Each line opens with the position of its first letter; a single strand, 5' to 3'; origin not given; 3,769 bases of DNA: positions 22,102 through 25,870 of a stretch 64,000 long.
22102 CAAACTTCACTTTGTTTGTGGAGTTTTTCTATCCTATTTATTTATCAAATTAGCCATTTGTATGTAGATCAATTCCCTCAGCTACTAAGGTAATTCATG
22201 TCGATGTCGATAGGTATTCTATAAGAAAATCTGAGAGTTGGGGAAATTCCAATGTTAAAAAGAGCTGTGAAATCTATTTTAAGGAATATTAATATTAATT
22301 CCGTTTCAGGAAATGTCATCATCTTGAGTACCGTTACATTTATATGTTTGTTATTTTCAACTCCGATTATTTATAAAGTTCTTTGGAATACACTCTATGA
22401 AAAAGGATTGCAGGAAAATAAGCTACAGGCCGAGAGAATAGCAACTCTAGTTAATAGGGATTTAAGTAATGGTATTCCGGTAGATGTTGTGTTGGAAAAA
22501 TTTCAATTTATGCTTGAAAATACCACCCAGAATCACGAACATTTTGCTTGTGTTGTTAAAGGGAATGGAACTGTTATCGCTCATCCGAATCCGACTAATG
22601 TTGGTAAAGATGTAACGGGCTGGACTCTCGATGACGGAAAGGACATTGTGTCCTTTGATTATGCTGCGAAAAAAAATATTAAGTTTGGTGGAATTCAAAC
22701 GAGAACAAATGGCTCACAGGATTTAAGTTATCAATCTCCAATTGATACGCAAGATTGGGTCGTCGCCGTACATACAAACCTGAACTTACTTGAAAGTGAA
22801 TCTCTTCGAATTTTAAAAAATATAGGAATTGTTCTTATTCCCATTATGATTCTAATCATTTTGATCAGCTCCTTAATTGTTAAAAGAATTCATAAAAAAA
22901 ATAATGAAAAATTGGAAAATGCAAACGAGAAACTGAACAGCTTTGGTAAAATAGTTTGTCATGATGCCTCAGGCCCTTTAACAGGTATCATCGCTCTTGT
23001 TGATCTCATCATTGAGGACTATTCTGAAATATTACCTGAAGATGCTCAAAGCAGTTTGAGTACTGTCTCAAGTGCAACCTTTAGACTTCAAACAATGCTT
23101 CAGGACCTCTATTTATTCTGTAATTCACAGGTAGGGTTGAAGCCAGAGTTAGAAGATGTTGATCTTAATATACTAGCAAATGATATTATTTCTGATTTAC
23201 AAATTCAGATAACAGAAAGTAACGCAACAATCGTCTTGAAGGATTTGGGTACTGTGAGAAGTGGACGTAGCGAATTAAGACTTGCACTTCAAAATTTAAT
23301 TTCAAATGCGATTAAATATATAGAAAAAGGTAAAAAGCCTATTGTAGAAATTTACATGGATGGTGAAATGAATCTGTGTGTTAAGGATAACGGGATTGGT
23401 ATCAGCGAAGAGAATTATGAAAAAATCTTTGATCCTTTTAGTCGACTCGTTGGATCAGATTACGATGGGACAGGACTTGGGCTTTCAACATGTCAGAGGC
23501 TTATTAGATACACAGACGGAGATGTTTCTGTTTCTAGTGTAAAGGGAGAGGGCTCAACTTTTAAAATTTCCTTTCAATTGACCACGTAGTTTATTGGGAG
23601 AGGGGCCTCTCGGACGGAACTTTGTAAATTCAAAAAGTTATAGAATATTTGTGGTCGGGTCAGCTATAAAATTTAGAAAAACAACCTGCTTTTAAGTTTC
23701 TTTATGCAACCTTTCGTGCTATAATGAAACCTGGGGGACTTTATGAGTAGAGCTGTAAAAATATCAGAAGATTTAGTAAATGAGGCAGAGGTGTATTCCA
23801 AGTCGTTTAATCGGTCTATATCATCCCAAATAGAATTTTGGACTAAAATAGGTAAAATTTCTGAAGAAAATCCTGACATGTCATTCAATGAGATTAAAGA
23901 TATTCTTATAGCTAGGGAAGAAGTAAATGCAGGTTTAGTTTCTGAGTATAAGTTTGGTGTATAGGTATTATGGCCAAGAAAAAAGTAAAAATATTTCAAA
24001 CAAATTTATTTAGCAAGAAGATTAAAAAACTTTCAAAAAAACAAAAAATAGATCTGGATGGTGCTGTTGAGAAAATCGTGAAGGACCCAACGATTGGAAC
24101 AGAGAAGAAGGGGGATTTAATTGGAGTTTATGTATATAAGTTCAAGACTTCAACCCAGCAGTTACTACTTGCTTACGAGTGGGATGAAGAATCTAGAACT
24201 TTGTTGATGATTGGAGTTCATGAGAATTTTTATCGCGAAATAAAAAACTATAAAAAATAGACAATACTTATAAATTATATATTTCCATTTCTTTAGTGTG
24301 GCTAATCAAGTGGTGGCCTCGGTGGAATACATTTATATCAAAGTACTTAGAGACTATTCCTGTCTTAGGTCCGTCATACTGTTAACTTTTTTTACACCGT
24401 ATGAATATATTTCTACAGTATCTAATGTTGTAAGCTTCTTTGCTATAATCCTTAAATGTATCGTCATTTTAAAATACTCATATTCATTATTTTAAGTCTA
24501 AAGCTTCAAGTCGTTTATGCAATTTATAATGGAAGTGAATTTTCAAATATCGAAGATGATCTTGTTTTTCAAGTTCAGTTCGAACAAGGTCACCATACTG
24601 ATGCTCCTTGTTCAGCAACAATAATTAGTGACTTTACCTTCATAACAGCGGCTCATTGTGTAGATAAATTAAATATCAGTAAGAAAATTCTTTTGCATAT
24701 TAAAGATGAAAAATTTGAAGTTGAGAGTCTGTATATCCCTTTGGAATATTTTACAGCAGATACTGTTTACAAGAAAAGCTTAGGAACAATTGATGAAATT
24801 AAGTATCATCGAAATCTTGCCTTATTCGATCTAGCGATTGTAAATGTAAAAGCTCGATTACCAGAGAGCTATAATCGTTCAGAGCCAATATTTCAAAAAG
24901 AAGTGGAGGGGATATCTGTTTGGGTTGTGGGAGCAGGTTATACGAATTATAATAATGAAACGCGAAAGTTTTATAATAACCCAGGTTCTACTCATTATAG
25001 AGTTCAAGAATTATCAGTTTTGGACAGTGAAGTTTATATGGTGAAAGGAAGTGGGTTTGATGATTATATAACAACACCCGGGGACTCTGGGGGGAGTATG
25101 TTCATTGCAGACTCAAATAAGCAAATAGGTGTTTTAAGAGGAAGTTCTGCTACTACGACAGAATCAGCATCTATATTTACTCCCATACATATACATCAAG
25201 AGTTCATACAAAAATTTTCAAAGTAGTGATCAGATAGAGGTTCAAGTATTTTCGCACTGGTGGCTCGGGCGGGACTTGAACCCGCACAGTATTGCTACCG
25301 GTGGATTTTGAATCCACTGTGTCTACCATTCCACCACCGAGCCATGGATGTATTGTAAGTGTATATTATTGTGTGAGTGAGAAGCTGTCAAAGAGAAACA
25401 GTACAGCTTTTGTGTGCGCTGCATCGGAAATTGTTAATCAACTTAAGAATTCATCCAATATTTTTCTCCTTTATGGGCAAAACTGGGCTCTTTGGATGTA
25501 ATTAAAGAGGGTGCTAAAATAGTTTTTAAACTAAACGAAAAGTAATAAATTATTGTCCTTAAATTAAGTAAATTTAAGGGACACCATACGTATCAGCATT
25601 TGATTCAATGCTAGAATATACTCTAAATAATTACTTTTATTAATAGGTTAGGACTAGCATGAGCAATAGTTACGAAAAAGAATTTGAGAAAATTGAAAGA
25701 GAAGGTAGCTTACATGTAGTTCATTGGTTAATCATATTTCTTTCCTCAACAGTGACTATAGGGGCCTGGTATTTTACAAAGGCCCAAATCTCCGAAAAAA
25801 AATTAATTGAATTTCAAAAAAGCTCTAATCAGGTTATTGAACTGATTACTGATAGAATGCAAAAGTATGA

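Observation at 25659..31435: Four-gene signalling operon headed by a CHASE-domain kinase-like protein that lacks the phospho-acceptor histidine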

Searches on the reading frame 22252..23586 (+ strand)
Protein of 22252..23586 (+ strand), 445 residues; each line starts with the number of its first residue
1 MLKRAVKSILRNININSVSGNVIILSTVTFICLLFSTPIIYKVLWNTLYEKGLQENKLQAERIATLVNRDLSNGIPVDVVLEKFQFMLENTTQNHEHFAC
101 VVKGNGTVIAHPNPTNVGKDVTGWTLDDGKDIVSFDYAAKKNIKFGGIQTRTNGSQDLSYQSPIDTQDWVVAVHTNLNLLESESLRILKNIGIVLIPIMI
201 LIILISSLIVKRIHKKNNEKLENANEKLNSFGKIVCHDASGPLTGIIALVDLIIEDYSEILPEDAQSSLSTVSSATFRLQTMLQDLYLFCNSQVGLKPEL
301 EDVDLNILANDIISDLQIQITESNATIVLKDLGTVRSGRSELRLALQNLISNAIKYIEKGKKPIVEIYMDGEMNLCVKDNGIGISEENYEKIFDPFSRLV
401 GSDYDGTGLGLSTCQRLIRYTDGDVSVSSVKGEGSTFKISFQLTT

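Call 3: search_protein_families(library=pfam, proteins=[window:22252-23586:+], max_evalue=0.1)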
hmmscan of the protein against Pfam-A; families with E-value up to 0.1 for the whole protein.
window:22252-23586:+ (445 aa): 5 families
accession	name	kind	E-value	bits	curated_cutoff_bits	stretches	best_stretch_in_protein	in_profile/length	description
PF02518.31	HATPase_c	-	1.8e-22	80.3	26.4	1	341-444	5-110/111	Histidine kinase-, DNA gyrase B-, and HSP90-like ATPase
PF17201.10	Cache_3-Cache_2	-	0.0013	18.5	27.7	1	76-182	183-291/299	Cache 3/Cache 2 fusion domain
PF00512.31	HisKA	-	0.0022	18.5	26.9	1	233-287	7-58/66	His Kinase A (phospho-acceptor) domain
PF02743.24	dCache_1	-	0.0095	15.9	45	1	78-173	149-239/240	Cache domain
PF13589.12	HATPase_c_3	-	0.017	15.6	25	1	344-392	5-53/137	Histidine kinase-, DNA gyrase B-, and HSP90-like ATPase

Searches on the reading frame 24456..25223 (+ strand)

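Call 3: search_protein_families(library=pfam, proteins=[window:24456-25223:+], max_evalue=0.1)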
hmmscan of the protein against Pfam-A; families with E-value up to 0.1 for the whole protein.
window:24456-25223:+ (256 aa): 2 families
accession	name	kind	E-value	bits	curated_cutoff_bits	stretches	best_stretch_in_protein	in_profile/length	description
PF00089.32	Trypsin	-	3.7e-12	47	20.6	1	24-248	2-217/220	Trypsin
PF13365.12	Trypsin_2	-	0.0035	18.5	27.6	1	52-225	1-143/144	Trypsin-like peptidase domain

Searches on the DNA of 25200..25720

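Call 58: search_rna_families(source=window, start=25200, end=25720, threshold=evalue, max_evalue=1)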
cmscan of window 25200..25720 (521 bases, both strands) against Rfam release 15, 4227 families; matches with E-value up to 1: 4.
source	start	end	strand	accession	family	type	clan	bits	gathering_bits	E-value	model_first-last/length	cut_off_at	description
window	25261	25343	-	RF00005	tRNA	Gene; tRNA;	CL00001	60.1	29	1.3e-12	1-71/71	no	tRNA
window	25262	25343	-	RF01684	mascRNA-menRNA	Gene;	-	25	42.5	0.0081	1-56/56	no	MALAT1-associated small cytoplasmic RNA/MEN beta RNA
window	25260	25343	+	RF04354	Plastid-ycf2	Cis-reg;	-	22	65.7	0.045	1-75/75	no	Plastid-ycf2 5UTR RNA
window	25213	25313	-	RF02553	YrlA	Gene; sRNA;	-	18.2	69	0.4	1-114/114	no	Y RNA-like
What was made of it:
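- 25344..25658 (+): 5' leader and promoter region of the operon. It is bounded upstream by a minus-strand tRNA-Leu(CAA) gene at 25258-25343. No Rfam cis-regulatory element in the leader (call 58).
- Tried and rejected: None found; only the tRNA (call 58).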
